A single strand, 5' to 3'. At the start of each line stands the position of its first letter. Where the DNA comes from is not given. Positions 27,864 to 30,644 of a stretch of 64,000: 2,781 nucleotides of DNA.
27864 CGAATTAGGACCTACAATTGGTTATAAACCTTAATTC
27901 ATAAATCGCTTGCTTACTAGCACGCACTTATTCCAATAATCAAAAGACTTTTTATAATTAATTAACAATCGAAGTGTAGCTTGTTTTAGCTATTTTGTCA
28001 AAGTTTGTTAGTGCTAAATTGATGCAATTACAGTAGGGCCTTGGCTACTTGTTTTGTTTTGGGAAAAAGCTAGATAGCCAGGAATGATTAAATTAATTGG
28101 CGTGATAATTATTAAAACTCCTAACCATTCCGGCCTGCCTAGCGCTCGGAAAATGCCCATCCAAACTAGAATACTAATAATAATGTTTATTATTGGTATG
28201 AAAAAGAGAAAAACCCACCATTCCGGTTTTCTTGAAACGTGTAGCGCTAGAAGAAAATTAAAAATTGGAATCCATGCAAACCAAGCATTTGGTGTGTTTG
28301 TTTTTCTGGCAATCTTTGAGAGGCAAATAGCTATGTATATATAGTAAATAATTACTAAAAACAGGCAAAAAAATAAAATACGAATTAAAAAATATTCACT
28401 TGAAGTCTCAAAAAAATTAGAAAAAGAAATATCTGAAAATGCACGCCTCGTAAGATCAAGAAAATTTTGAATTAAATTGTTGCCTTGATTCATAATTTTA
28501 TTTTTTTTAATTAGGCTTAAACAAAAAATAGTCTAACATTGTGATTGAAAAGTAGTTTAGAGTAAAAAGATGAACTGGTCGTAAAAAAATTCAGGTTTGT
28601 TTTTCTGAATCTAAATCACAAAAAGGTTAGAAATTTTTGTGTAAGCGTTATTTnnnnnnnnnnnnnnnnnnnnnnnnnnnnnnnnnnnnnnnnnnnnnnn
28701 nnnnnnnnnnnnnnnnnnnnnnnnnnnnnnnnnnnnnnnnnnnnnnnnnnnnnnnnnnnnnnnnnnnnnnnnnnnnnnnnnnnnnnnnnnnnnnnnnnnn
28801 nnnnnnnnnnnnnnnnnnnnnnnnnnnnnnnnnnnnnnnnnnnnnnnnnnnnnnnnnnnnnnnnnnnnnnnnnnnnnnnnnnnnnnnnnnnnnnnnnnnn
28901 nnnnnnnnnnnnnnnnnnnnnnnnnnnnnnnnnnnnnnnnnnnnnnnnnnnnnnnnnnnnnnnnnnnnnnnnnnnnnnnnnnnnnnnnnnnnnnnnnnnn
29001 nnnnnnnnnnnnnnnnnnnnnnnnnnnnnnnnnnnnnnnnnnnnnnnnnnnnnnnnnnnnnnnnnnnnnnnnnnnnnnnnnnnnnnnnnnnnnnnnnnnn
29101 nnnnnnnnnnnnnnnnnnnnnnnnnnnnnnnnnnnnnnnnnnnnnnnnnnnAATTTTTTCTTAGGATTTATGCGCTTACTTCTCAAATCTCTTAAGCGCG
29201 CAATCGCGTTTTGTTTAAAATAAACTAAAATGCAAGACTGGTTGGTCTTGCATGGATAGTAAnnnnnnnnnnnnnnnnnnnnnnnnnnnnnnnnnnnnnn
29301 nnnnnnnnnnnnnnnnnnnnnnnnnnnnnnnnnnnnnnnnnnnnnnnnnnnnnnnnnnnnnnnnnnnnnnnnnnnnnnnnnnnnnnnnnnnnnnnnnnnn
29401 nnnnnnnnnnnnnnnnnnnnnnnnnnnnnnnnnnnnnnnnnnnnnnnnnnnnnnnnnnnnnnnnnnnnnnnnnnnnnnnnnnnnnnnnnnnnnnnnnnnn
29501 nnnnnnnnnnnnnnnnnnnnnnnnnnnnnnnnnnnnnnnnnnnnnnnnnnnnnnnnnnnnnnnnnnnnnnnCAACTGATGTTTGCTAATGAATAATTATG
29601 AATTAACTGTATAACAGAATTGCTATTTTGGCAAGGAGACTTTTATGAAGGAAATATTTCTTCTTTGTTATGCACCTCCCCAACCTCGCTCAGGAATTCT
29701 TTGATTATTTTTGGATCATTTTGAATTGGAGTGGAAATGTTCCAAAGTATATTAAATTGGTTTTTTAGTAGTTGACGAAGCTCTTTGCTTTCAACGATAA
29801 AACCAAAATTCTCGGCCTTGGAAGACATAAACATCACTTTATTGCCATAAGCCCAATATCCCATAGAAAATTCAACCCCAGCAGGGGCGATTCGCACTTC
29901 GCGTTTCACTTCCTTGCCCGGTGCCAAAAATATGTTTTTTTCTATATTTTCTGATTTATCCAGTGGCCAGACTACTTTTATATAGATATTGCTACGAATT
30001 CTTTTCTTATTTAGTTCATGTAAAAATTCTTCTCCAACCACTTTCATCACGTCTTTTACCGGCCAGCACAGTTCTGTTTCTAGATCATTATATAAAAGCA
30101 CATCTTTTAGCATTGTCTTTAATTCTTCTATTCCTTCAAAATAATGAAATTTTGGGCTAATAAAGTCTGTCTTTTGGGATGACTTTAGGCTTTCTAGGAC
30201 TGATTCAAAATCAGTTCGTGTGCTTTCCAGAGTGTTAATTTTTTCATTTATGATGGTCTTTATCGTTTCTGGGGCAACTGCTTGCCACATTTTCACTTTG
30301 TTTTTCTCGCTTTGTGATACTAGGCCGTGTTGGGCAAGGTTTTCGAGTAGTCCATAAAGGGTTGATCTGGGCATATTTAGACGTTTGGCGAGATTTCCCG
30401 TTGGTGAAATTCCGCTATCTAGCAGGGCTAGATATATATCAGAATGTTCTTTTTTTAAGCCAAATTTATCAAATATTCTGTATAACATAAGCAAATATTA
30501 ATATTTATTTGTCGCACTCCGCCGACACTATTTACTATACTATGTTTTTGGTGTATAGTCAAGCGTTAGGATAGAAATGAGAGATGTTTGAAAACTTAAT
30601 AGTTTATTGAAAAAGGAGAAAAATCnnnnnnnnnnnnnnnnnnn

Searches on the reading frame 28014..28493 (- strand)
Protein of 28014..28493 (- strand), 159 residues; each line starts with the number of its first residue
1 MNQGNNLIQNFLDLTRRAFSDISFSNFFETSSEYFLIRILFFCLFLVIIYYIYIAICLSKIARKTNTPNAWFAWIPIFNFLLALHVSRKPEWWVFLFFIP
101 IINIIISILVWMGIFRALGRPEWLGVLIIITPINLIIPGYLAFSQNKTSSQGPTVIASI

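Call 20: search_protein_families(library=pfam, proteins=[window:28014-28493:-], max_evalue=0.0001)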
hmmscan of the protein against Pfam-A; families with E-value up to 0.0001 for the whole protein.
window:28014-28493:- (159 aa): 1 family
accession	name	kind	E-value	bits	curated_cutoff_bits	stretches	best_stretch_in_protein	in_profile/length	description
PF18936.5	DUF5684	-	5.8e-12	46.5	27.4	1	71-144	1-73/81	Family of unknown function (DUF5684)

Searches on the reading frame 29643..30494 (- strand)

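Call 20: search_protein_families(library=pfam, proteins=[window:29643-30494:-], max_evalue=0.0001)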
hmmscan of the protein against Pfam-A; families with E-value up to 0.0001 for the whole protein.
window:29643-30494:- (283 aa): 2 families
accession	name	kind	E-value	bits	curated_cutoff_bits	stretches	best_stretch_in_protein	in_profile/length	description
PF01978.25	TrmB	-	3.5e-11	43.2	25.6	1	10-76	3-68/68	Sugar-specific transcriptional regulator TrmB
PF09339.16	HTH_IclR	-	4.7e-06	26.7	22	1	34-62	23-51/52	IclR helix-turn-helix domain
